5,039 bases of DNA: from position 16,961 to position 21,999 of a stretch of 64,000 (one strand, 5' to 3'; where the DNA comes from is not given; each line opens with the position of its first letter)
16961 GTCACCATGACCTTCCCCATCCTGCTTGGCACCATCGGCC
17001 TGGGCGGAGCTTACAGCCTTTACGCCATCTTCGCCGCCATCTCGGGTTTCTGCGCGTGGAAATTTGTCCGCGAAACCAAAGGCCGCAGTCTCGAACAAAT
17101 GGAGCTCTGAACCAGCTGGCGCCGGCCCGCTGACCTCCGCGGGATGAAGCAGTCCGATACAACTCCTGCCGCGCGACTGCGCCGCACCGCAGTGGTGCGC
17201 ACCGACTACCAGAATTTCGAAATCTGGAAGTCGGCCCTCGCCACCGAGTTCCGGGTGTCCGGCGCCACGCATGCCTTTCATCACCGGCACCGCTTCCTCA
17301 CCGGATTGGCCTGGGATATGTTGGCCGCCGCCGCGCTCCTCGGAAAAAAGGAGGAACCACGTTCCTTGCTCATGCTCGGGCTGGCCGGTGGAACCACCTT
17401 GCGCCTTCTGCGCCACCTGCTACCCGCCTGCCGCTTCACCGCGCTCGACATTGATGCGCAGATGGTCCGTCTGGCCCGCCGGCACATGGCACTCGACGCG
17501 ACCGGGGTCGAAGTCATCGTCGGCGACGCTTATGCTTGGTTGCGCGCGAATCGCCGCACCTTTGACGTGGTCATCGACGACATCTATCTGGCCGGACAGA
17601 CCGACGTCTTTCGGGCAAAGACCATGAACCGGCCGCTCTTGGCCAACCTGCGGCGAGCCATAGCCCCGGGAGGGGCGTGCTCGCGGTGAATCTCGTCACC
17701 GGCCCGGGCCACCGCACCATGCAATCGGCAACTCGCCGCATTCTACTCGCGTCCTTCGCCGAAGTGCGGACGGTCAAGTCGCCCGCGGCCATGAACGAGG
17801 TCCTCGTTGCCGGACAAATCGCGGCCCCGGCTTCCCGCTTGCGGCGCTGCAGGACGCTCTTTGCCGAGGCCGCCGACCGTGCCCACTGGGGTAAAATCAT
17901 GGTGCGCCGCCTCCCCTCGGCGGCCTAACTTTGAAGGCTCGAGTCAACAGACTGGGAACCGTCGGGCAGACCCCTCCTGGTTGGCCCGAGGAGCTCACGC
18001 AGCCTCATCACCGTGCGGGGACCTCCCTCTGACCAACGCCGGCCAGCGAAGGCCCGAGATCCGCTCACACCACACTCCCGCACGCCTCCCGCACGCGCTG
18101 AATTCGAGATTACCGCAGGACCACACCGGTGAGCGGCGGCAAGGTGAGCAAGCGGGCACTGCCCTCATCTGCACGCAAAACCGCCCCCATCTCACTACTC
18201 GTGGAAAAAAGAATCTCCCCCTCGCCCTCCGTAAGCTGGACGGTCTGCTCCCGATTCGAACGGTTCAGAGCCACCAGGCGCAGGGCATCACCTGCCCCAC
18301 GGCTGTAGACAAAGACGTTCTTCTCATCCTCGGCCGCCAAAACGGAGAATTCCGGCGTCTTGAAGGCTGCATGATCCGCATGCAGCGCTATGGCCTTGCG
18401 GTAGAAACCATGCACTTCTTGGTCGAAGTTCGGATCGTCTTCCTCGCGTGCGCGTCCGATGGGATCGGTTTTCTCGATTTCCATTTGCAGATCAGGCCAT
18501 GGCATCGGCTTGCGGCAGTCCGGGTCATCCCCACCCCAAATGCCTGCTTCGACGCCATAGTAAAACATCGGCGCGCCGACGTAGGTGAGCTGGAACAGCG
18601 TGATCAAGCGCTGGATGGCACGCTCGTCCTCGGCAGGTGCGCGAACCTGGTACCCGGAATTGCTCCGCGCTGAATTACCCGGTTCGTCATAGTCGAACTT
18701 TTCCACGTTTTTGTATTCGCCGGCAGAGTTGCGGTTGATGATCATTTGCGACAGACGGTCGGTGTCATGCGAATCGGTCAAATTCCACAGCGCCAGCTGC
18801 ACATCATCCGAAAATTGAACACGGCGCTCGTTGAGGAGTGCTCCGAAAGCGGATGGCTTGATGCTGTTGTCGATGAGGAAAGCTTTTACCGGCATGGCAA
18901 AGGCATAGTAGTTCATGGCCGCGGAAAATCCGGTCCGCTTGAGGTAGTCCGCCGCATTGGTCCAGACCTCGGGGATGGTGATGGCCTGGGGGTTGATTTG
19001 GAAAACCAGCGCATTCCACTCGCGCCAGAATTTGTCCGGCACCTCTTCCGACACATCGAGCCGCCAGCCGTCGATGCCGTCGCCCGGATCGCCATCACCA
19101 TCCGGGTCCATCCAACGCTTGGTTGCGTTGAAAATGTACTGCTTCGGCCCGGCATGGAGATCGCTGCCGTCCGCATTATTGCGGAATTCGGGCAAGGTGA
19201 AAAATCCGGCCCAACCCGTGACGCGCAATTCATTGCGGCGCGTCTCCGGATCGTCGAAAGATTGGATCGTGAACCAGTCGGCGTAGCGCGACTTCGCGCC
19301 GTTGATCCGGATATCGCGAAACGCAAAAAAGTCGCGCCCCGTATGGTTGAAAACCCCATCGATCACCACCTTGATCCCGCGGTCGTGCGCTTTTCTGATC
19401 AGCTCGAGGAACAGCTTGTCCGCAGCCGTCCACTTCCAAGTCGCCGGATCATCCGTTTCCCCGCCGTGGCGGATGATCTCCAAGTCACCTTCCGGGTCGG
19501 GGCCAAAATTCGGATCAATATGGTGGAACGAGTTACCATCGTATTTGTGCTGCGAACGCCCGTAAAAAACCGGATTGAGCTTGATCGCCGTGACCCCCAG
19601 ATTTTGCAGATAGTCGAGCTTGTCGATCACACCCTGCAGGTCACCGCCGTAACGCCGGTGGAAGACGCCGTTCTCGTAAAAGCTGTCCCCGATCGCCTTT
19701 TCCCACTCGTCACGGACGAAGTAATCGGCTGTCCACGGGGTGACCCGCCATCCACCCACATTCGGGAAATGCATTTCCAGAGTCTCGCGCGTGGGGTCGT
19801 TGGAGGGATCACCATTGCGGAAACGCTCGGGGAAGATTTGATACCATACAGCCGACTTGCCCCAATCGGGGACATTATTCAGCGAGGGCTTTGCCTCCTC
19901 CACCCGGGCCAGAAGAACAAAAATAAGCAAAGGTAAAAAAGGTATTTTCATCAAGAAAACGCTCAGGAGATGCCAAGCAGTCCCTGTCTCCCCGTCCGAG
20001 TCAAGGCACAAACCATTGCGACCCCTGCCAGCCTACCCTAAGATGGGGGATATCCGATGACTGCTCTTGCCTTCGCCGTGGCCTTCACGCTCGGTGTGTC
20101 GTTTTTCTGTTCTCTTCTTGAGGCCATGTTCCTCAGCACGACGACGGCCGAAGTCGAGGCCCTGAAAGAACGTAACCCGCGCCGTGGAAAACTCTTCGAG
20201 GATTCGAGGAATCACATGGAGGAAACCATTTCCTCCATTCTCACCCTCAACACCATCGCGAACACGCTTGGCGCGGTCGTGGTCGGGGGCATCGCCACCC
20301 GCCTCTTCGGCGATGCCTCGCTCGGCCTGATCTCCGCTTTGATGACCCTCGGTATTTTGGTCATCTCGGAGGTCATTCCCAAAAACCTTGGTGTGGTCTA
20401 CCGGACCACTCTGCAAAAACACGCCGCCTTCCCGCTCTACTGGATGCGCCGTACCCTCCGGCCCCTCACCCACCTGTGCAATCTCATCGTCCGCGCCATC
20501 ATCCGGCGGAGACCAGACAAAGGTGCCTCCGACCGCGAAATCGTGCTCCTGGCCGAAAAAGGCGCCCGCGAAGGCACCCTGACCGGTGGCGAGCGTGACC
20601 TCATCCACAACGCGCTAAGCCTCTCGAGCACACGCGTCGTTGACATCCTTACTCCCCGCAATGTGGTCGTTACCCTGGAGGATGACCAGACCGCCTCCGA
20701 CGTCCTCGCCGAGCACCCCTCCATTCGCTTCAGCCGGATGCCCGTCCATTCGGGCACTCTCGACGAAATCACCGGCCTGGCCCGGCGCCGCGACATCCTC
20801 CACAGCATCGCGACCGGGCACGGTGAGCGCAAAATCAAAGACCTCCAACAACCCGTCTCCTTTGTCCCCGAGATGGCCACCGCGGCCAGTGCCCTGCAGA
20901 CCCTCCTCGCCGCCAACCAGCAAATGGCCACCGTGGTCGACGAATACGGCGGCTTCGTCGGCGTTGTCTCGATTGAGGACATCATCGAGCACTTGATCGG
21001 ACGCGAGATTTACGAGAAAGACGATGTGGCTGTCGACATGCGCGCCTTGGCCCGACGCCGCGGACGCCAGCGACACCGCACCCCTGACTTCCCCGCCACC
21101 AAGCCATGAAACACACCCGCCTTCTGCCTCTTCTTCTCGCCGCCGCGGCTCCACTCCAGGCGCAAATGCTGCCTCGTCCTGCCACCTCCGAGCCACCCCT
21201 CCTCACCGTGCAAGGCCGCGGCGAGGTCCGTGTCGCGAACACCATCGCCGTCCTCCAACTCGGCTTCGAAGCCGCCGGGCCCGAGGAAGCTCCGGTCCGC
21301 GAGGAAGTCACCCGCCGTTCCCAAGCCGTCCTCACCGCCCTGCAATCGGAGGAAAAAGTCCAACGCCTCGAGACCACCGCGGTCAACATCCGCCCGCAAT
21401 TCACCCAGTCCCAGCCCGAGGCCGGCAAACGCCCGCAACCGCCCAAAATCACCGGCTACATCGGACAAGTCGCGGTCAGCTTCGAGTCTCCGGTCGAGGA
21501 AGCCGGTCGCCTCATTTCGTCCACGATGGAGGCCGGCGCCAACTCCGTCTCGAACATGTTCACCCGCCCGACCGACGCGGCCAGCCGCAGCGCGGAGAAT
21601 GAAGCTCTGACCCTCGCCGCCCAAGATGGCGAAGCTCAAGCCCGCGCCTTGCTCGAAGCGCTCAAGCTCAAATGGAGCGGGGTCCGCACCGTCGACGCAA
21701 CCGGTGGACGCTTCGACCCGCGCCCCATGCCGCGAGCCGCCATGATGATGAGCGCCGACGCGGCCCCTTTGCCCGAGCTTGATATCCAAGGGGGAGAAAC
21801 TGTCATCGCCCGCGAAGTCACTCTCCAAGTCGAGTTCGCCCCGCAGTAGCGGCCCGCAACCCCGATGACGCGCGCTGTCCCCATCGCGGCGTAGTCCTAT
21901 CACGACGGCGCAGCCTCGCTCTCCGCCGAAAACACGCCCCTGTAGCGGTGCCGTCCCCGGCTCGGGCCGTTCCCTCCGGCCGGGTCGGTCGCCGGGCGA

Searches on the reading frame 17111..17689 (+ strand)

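Call 68: search_protein_families(library=pfam, proteins=[window:17111-17689:+], max_evalue=0.00001)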
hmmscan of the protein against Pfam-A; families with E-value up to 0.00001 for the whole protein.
window:17111-17689:+ (192 aa): 5 families
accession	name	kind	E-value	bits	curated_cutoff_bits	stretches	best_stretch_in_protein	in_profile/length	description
PF13649.12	Methyltransf_25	-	1.8e-09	38.6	27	1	88-188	3-97/97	Methyltransferase domain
PF01564.23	Spermine_synth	-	9.7e-07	28.9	22.9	1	70-159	7-100/186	Spermine/spermidine synthase domain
PF08242.18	Methyltransf_12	-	1.7e-06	29.1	30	1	89-189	3-97/98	Methyltransferase domain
PF13847.12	Methyltransf_31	-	1.8e-06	28.1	27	1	93-190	15-107/145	Methyltransferase domain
PF08241.18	Methyltransf_11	-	3.4e-06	28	21.2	0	88-189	2-92/95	Methyltransferase domain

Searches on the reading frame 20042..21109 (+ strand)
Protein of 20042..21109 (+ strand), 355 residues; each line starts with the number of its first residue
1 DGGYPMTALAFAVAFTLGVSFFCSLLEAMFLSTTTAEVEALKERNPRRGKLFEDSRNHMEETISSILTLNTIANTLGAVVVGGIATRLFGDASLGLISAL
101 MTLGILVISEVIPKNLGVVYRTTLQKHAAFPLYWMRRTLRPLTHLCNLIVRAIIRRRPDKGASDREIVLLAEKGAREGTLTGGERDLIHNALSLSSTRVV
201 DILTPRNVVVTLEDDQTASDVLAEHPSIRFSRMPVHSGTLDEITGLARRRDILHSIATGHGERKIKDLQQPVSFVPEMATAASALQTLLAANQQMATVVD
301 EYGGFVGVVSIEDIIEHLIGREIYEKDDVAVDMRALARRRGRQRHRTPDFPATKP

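Call 64: search_protein_families(library=pfam, proteins=[window:20042-21109:+], max_evalue=0.00001)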
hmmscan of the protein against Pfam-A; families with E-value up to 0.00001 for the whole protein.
window:20042-21109:+ (355 aa): 2 families
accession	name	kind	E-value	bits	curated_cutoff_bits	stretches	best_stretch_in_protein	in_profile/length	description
PF01595.25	CNNM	-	1.7e-26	93.5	28.4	1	13-180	3-177/181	Cyclin M transmembrane N-terminal domain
PF00571.33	CBS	-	4.6e-09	36.9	24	1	266-319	2-56/57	CBS domain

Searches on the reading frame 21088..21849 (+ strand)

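Call 64: search_protein_families(library=pfam, proteins=[window:21088-21849:+], max_evalue=0.00001)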
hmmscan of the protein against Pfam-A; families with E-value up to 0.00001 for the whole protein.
window:21088-21849:+ (253 aa): 1 family
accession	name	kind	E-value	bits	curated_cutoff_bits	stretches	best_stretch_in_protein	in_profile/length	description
PF04402.19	SIMPL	-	1.8e-32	113.7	25.2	1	39-247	1-204/205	Protein of unknown function (DUF541)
